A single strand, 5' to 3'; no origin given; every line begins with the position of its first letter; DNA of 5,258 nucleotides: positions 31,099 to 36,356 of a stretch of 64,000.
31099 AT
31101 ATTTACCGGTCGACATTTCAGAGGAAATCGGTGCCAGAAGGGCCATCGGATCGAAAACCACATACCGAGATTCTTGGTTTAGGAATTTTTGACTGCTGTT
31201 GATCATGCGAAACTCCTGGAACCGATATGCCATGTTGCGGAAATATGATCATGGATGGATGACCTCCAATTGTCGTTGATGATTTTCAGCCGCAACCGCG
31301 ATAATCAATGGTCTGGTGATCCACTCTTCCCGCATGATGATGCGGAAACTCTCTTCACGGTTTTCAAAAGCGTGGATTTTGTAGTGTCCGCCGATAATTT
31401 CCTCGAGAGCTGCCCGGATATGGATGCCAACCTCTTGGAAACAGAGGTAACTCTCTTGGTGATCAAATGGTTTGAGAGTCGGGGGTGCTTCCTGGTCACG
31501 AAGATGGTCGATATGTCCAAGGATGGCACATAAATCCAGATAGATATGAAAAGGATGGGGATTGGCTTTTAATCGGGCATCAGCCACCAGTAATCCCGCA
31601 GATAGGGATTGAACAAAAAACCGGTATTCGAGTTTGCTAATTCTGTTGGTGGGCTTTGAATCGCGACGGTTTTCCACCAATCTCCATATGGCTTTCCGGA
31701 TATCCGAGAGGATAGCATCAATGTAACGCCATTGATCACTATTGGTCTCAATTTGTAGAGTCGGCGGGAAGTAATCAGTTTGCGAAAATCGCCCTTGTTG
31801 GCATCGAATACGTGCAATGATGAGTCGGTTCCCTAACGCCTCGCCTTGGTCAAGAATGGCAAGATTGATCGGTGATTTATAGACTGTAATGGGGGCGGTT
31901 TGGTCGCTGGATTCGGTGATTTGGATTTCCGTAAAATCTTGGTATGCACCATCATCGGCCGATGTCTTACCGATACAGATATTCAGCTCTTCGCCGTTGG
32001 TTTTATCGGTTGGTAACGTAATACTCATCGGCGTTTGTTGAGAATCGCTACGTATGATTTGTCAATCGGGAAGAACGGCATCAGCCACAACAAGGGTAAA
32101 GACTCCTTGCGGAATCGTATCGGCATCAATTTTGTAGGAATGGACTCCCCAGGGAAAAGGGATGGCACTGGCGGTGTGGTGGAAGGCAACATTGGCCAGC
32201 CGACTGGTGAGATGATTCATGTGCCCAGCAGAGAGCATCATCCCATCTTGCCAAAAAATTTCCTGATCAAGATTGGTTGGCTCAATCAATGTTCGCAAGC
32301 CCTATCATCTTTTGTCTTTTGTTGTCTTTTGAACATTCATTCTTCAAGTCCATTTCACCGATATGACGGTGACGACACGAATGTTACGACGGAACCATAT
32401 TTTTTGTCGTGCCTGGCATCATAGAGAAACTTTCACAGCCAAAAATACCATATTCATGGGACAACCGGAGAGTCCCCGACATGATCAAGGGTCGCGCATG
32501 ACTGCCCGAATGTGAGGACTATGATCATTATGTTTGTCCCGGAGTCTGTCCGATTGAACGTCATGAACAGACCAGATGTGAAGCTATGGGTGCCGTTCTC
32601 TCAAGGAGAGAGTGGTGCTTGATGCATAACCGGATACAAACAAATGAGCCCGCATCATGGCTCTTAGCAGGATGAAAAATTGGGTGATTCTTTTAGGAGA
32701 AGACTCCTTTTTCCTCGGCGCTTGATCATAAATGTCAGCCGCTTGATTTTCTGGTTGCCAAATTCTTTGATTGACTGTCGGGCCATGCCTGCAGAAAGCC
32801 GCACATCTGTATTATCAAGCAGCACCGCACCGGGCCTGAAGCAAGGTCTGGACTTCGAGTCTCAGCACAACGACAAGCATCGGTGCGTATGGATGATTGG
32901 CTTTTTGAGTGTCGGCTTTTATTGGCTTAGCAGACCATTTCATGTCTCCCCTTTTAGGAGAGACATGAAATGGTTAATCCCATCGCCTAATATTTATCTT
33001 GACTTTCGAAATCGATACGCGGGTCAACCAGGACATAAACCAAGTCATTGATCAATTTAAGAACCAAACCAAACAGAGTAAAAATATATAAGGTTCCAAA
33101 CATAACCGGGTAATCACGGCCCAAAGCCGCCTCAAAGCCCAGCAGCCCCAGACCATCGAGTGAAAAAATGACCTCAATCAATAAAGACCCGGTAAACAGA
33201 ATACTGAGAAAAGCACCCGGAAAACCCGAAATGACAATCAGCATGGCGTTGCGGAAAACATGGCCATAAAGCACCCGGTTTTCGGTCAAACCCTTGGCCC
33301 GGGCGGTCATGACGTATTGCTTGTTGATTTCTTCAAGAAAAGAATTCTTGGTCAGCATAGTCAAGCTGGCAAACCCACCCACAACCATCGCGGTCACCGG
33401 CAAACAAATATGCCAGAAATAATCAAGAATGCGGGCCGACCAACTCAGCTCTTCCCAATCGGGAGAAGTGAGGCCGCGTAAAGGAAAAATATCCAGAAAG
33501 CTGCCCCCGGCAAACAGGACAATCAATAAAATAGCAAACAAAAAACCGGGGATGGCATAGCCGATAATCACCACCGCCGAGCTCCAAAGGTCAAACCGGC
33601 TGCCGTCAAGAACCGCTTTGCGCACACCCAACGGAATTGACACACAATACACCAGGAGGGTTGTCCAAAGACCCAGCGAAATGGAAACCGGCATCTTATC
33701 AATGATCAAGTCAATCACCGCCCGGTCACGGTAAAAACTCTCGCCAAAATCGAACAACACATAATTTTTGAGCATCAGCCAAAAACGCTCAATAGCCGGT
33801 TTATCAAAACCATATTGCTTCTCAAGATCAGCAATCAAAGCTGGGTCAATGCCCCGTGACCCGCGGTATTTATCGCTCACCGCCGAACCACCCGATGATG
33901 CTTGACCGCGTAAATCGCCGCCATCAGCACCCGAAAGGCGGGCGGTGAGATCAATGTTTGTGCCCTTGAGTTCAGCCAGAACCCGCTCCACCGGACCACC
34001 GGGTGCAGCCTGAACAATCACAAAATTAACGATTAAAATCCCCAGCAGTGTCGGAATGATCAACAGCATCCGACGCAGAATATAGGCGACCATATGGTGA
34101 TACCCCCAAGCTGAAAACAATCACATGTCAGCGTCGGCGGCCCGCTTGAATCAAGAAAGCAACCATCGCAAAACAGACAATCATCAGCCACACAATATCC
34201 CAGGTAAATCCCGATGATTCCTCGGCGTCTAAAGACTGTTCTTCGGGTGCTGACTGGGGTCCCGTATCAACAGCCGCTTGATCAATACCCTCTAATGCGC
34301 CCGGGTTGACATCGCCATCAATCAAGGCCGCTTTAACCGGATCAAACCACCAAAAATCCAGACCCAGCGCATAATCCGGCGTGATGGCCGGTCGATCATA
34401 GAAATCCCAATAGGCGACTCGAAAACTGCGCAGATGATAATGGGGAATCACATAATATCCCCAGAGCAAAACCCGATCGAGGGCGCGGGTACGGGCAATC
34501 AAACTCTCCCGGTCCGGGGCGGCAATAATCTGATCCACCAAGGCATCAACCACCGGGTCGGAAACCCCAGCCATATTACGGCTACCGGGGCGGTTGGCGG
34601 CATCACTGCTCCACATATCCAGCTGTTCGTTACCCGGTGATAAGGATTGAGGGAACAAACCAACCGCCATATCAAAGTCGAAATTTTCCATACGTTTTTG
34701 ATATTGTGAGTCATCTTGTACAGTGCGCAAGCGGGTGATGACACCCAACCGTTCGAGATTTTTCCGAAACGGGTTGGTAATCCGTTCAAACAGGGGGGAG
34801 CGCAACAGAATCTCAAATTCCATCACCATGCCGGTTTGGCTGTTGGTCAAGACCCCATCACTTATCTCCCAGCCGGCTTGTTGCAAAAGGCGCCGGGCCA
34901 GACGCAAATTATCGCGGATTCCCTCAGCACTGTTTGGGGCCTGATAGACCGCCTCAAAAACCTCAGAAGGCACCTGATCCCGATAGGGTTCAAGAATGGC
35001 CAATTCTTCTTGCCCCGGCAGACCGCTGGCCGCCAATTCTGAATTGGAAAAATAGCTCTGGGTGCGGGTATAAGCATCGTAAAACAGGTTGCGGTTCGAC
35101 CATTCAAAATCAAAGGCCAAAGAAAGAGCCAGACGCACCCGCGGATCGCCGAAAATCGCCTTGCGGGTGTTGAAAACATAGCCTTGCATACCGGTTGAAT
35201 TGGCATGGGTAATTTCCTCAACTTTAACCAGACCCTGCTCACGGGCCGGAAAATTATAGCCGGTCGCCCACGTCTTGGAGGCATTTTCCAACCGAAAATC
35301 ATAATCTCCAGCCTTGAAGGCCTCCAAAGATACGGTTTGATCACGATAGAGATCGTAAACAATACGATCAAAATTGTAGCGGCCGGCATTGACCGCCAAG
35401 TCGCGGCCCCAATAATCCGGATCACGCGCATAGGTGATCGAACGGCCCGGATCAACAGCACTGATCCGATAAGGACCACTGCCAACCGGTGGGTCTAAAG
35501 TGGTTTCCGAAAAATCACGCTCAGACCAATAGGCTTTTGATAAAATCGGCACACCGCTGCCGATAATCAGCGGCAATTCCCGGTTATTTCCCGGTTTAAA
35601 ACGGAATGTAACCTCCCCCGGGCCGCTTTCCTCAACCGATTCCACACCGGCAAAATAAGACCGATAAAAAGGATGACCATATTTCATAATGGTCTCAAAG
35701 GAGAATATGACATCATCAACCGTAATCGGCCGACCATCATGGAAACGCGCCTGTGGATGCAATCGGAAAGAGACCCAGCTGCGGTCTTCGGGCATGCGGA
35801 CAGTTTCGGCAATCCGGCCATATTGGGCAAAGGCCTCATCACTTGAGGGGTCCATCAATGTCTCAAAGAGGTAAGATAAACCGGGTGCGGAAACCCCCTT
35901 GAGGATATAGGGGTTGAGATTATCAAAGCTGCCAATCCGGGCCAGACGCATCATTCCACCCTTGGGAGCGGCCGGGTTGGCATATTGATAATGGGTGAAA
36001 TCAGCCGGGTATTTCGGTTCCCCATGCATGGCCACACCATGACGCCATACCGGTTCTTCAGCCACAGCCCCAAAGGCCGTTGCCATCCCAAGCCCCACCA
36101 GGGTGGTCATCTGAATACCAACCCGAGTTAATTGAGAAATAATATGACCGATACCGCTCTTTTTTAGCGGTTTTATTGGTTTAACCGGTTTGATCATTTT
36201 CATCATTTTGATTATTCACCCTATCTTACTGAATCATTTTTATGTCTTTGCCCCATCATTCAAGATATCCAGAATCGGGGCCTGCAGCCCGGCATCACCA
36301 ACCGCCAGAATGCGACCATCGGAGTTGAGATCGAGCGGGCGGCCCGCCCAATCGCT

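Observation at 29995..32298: Orphan type VI secretion gene pair (tssK-like + tssA) inserted inside a yejABEF-type peptide ABC transporter operon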

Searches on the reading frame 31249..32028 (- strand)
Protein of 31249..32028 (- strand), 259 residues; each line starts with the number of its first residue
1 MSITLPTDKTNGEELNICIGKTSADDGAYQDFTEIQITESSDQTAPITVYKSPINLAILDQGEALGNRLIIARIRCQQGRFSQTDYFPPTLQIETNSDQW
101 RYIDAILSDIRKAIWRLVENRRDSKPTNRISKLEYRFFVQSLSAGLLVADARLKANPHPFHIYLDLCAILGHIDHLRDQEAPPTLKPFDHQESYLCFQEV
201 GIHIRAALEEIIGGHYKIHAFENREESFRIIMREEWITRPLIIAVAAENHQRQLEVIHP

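Call 3: search_protein_families(library=pfam, proteins=[window:31249-32028:-], max_evalue=0.01)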
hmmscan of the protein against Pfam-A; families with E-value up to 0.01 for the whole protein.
window:31249-32028:- (259 aa): 1 family
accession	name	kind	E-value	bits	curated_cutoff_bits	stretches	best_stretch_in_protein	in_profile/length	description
PF05936.17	T6SS_VasE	-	1.7e-16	60.5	23.4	1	4-252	85-343/429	Bacterial Type VI secretion, VC_A0110, EvfL, ImpJ, VasE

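Call 4: search_protein_families(library=ncbifam, proteins=[window:31249-32028:-], max_evalue=0.01)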
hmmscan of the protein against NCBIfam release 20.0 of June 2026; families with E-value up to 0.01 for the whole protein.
window:31249-32028:- (259 aa): 1 family
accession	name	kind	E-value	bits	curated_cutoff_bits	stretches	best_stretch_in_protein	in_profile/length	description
TIGR03353.2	VI_chp_4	equivalog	6.3e-18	65.1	100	1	30-248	117-339/429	type VI secretion system baseplate subunit TssK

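Call 46: search_solved_structures(query=window:31249-32028:-, max_evalue=0.01)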
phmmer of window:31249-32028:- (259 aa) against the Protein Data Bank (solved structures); distinct sequences matched with E-value up to 0.01: 0.

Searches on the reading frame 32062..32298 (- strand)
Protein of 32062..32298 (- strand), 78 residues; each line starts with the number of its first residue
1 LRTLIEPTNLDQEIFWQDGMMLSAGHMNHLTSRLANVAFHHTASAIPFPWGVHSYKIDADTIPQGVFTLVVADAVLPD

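Call 3: search_protein_families(library=pfam, proteins=[window:32062-32298:-], max_evalue=0.01)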
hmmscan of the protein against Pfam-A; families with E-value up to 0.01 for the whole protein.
window:32062-32298:- (78 aa): 1 family
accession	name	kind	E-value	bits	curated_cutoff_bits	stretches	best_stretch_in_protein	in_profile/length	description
PF05936.17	T6SS_VasE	-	4.7e-05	22.8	23.4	1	40-78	15-53/429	Bacterial Type VI secretion, VC_A0110, EvfL, ImpJ, VasE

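Call 4: search_protein_families(library=ncbifam, proteins=[window:32062-32298:-], max_evalue=0.01)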
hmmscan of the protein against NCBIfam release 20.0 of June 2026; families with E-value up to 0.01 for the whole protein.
window:32062-32298:- (78 aa): 1 family
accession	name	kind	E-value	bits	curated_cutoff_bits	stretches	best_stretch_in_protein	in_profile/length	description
TIGR03353.2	VI_chp_4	equivalog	3.7e-11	42.8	100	1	13-78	2-67/429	type VI secretion system baseplate subunit TssK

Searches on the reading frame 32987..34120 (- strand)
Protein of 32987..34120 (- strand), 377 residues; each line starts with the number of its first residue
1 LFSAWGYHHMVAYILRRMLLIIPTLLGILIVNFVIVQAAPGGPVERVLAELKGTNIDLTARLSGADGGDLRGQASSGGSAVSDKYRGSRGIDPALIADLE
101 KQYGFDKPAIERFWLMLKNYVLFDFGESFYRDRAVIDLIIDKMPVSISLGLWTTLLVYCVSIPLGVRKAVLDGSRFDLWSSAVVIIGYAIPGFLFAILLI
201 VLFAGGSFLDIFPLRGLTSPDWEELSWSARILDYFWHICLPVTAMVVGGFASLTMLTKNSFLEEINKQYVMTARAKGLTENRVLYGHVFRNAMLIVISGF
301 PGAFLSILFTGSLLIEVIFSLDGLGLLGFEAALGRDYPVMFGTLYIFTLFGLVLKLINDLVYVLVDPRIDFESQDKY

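Call 3: search_protein_families(library=pfam, proteins=[window:32987-34120:-], max_evalue=0.01)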
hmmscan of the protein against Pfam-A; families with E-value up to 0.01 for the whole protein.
window:32987-34120:- (377 aa): 2 families
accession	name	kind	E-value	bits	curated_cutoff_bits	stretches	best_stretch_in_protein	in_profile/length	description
PF00528.27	BPD_transp_1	-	5.5e-33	114.7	26.4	1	162-369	2-182/184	Binding-protein-dependent transport system inner membrane component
PF19300.4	BPD_transp_1_N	-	2.5e-05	24.9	23.8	0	93-149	45-113/114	Binding-prot-dependent transport system membrane comp, N-term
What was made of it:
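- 32987..34120 (-): yejB-type permease. It is the left border of the island site. PF00528, E 5.5e-33 (call 3).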

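Call 15: find_related_loci(query=window:32987-34120:-, collection=genome_contigs, flank=10000)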
Query window:32987-34120:- (377 aa) in genome_contigs; peptide patterns used: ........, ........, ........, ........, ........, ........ (x = any residue, [..] = any of these).
599 stretches matched a pattern (row limit reached: there are more); 589 encode a relative of the query (tblastn E <= 1e-3); the best 80 are kept; 80 distinct loci.
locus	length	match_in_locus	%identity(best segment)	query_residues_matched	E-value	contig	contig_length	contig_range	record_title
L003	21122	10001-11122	91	3-376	0e+0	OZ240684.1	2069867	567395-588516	MAG: Alphaproteobacteria bacterium isolate 45a5af5e-00f5-43ae-9bce-025ee0e0cc25 genome assembly, chromosome: 1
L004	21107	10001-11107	70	8-375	0e+0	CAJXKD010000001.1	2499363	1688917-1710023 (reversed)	MAG TPA_asm: uncultured Rhodospirillales bacterium isolate SRR6201692_bin.10_MetaBAT_v2.12.1_MAG genome assembly, contig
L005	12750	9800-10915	74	8-375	0e+0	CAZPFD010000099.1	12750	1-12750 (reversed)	MAG TPA_asm: uncultured Ectothiorhodospiraceae bacterium isolate SRP304980_co2_290 genome assembly, contig: NODE_3361_le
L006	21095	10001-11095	72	10-375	0e+0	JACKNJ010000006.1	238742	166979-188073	MAG: Gammaproteobacteria bacterium isolate HK-STAS-PROT-141 HK-STAS-PROT-141_6, whole genome shotgun sequence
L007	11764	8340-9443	73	10-375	0e+0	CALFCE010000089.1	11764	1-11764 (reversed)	MAG: uncultured Granulosicoccaceae bacterium isolate R2_Bin_METABAT__77_1 genome assembly, contig: c_000000499552, whole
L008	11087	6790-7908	73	9-375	1e-180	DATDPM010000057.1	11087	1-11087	MAG TPA_asm: Alphaproteobacteria bacterium isolate SMAG_U7921 k141_2762300, whole genome shotgun sequence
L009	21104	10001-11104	71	10-376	1e-179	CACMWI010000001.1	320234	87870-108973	MAG: uncultured Alphaproteobacteria bacterium isolate AG-892-F10 genome assembly, contig: AG-892-F10_NODE_1, whole genom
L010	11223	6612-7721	73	10-375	3e-179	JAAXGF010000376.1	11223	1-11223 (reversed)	MAG: Alphaproteobacteria bacterium isolate Plut_88856 filtered_Plut_88856_genomic_contig_67775, whole genome shotgun seq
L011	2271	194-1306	73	10-376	0e+0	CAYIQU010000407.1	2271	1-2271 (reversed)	MAG TPA_asm: uncultured Hyphomicrobiales bacterium isolate ERP119705_co25_358 genome assembly, contig: NODE_103531_lengt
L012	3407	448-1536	73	9-374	0e+0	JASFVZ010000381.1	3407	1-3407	MAG: Chromatiaceae bacterium isolate D1105S12metaG_Bin_59 D1105S12metaG_FD_scaffold_7104_c1, whole genome shotgun sequen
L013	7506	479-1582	70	10-375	2e-179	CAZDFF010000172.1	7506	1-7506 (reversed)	MAG TPA_asm: uncultured Hyphomicrobiales bacterium isolate binchicken_co199_81 genome assembly, contig: NODE_7081_length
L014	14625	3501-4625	69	5-375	2e-178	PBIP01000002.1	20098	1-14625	MAG: Pelagibacteraceae bacterium isolate SP2998 161025, whole genome shotgun sequence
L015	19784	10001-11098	70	10-374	2e-178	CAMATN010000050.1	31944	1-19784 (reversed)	MAG: Rhizobium sp. Q54 isolate MaH-04nov19-103 genome assembly, contig: MaH-04nov19-C3270, whole genome shotgun sequence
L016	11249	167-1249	70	9-374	4e-178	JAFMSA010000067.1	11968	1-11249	MAG: Alphaproteobacteria bacterium isolate Bacteria.bin_46 NODE_1559_length_11968_cov_3.461720, whole genome shotgun seq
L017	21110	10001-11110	72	9-373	4e-178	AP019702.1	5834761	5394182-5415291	Stella vacuolata ATCC 43931 DNA, complete genome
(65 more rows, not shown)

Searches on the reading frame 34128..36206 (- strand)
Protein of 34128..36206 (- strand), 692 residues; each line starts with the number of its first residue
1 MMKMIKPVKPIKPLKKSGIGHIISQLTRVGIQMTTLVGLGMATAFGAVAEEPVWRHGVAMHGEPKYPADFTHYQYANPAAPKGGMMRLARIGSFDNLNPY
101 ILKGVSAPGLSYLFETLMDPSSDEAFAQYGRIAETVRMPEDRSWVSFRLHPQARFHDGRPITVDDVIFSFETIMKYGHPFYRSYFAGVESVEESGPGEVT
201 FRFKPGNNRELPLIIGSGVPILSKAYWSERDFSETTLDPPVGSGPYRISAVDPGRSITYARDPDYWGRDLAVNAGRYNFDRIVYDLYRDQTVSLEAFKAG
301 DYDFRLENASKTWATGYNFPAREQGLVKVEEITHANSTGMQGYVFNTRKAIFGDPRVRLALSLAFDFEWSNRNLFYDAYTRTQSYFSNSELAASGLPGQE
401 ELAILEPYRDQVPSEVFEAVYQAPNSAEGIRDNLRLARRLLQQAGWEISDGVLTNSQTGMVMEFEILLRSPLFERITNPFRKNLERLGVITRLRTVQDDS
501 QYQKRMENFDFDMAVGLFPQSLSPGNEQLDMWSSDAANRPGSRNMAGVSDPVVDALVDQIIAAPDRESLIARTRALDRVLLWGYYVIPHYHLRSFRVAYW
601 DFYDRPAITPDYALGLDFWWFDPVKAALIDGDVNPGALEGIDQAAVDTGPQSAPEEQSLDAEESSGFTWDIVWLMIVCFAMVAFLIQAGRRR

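Call 3: search_protein_families(library=pfam, proteins=[window:34128-36206:-], max_evalue=0.01)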
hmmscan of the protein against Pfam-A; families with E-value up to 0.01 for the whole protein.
window:34128-36206:- (692 aa): 1 family
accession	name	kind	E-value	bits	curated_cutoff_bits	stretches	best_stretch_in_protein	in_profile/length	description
PF00496.27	SBP_bac_5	-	8.9e-64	216.3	32.4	1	131-536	5-364/368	Bacterial extracellular solute-binding proteins, family 5 Middle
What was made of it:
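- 34128..36206 (-): yejA-type periplasmic peptide-binding protein (692 aa). PF00496 SBP_bac_5, E 8.9e-64 (call 3).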
